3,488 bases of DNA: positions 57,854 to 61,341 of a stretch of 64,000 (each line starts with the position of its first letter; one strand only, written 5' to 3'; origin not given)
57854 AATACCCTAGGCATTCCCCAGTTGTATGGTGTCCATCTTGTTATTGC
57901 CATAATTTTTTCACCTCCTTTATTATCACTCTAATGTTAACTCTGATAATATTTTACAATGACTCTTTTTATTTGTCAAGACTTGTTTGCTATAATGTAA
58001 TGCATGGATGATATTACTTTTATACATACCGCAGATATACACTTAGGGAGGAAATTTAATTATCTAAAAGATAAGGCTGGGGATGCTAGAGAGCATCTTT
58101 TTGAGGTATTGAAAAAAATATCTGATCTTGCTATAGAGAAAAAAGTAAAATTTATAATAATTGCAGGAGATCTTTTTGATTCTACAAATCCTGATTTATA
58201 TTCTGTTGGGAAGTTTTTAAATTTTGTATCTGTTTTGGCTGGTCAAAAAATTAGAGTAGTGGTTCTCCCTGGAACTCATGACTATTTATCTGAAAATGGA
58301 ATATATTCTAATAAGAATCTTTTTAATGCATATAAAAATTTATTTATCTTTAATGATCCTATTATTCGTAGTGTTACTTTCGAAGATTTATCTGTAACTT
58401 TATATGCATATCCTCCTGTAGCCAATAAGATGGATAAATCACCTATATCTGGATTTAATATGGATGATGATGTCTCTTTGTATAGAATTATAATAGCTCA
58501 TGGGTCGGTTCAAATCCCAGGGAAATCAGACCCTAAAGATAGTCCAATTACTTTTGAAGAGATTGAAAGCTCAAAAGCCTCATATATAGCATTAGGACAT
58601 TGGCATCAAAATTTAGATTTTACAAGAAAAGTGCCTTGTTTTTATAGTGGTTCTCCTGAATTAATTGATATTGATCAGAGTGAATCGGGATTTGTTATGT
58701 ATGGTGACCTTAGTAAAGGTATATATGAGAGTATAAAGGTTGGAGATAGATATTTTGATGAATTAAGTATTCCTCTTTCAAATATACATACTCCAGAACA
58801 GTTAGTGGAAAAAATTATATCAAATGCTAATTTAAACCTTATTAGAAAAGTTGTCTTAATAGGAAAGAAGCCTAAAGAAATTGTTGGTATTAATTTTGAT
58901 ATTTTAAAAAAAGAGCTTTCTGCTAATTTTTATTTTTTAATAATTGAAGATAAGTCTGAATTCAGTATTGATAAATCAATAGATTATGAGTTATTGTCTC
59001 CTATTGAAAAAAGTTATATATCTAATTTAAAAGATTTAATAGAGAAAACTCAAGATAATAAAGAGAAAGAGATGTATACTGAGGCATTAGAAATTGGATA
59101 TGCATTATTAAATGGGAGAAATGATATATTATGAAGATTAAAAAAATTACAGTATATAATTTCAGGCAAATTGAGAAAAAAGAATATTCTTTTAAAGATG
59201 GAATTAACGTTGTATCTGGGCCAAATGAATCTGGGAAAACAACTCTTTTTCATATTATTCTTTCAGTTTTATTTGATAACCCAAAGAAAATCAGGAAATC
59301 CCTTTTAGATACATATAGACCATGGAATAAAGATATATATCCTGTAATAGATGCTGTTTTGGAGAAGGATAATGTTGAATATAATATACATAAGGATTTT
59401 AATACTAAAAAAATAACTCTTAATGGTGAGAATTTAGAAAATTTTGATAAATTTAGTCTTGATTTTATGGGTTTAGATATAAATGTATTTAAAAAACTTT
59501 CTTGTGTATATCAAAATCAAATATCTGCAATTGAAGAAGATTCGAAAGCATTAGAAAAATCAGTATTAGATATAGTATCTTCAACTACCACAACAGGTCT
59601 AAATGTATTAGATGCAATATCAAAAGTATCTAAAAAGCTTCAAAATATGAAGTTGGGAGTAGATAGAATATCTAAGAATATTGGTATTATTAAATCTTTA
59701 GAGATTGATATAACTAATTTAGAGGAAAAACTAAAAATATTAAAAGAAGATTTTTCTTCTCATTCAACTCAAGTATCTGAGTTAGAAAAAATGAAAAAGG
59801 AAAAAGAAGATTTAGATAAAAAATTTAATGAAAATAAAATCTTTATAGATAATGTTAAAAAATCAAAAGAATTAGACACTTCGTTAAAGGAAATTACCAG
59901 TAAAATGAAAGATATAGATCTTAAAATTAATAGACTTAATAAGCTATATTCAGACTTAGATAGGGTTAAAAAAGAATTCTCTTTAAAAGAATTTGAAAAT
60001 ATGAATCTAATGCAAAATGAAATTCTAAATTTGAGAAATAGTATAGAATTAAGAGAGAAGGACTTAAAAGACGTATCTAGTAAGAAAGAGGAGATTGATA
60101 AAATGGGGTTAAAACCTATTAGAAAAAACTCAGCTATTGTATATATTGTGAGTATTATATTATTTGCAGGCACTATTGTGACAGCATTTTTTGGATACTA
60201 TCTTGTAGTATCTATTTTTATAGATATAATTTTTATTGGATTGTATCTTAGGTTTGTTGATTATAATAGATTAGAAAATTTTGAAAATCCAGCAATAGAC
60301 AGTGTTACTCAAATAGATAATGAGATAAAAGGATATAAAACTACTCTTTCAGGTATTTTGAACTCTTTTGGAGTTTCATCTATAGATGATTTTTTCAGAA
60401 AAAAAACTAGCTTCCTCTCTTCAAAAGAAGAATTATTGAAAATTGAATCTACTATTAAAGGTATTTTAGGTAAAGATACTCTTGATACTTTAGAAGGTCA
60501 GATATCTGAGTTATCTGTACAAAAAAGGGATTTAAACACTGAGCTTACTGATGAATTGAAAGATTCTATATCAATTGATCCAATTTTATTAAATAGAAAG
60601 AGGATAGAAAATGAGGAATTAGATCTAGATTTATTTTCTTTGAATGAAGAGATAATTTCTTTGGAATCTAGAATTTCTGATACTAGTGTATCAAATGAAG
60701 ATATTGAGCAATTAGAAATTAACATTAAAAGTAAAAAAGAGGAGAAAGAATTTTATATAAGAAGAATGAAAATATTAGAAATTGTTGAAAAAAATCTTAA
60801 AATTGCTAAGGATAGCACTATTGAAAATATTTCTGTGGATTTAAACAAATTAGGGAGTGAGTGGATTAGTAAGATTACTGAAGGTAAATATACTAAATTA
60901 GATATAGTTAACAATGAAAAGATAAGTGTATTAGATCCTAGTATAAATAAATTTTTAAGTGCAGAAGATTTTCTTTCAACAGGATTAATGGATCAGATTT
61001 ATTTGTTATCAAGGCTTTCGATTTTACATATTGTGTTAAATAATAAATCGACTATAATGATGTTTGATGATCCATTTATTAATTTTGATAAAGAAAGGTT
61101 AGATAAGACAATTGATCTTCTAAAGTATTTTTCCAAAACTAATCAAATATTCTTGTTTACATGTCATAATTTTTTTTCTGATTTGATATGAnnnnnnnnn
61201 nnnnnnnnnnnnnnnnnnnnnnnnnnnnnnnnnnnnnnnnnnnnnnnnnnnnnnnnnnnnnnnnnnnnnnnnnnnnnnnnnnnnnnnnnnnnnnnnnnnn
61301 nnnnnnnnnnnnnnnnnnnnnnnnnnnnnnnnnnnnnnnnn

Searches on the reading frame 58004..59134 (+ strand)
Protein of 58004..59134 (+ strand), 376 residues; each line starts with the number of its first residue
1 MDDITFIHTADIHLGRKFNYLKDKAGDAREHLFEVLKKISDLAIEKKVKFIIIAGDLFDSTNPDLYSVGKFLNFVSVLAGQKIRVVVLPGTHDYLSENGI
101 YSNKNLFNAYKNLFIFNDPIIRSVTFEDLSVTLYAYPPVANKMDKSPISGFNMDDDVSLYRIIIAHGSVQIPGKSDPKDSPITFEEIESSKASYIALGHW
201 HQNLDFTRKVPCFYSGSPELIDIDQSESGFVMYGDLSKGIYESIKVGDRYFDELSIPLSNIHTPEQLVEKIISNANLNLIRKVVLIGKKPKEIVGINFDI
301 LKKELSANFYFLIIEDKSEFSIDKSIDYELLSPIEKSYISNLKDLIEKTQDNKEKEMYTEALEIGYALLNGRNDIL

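Call 36: search_protein_families(library=ncbifam, proteins=[window:58004-59134:+], max_evalue=0.00001)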
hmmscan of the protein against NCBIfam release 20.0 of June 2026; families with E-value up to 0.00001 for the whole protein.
window:58004-59134:+ (376 aa): 7 families
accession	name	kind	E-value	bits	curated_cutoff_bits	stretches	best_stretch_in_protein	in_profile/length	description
TIGR00619.1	sbcd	subfamily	1.8e-19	70.6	77.65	1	7-96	4-89/252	exonuclease subunit SbcD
NF041031.1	Mre11_Sulfo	equivalog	2.6e-16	59.9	500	1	6-336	2-333/374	DNA double-strand break repair protein Mre11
NF008206.2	PRK10966.1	equivalog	9.6e-16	57.8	450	1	6-96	3-88/380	exonuclease subunit SbcD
NF041029.1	Mre11_Pyroc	equivalog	2.5e-11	43.1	600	1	5-95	2-88/438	DNA double-strand break repair protein Mre11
NF041754.1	sbcd_Bac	equivalog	4e-10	39.5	750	1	6-94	3-87/390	exonuclease subunit SbcD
NF041030.1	Mre11_Halo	equivalog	2.6e-07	30.1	550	1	6-93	4-87/361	DNA double-strand break repair protein Mre11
NF041753.2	sbcd_Staph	equivalog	4.1e-07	29.2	480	1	6-95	3-88/375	exonuclease subunit SbcD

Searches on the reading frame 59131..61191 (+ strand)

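Call 36: search_protein_families(library=ncbifam, proteins=[window:59131-61191:+], max_evalue=0.00001)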
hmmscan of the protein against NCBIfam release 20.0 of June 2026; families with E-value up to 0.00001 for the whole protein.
window:59131-61191:+ (686 aa): 5 families
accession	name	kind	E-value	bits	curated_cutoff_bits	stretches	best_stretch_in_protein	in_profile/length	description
NF003034.1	PRK03918.1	equivalog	4.7e-20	71.2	700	1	1-316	1-323/878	DNA double-strand break repair ATPase Rad50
TIGR00611.2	recf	equivalog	1.1e-09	37.9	172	1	3-119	1-118/339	DNA replication/repair protein RecF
NF045487.1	ASRP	equivalog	9.5e-08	31.1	300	0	14-50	5-41/593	archaea-specific SMC-related protein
NF041034.1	Rad50_Sulf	equivalog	9.6e-08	30.4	1000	1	1-56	1-56/872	DNA double-strand break repair ATPase Rad50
NF002572.0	PRK02224.1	equivalog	8e-06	24.4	1087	1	1-91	1-88/888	DNA double-strand break repair ATPase Rad50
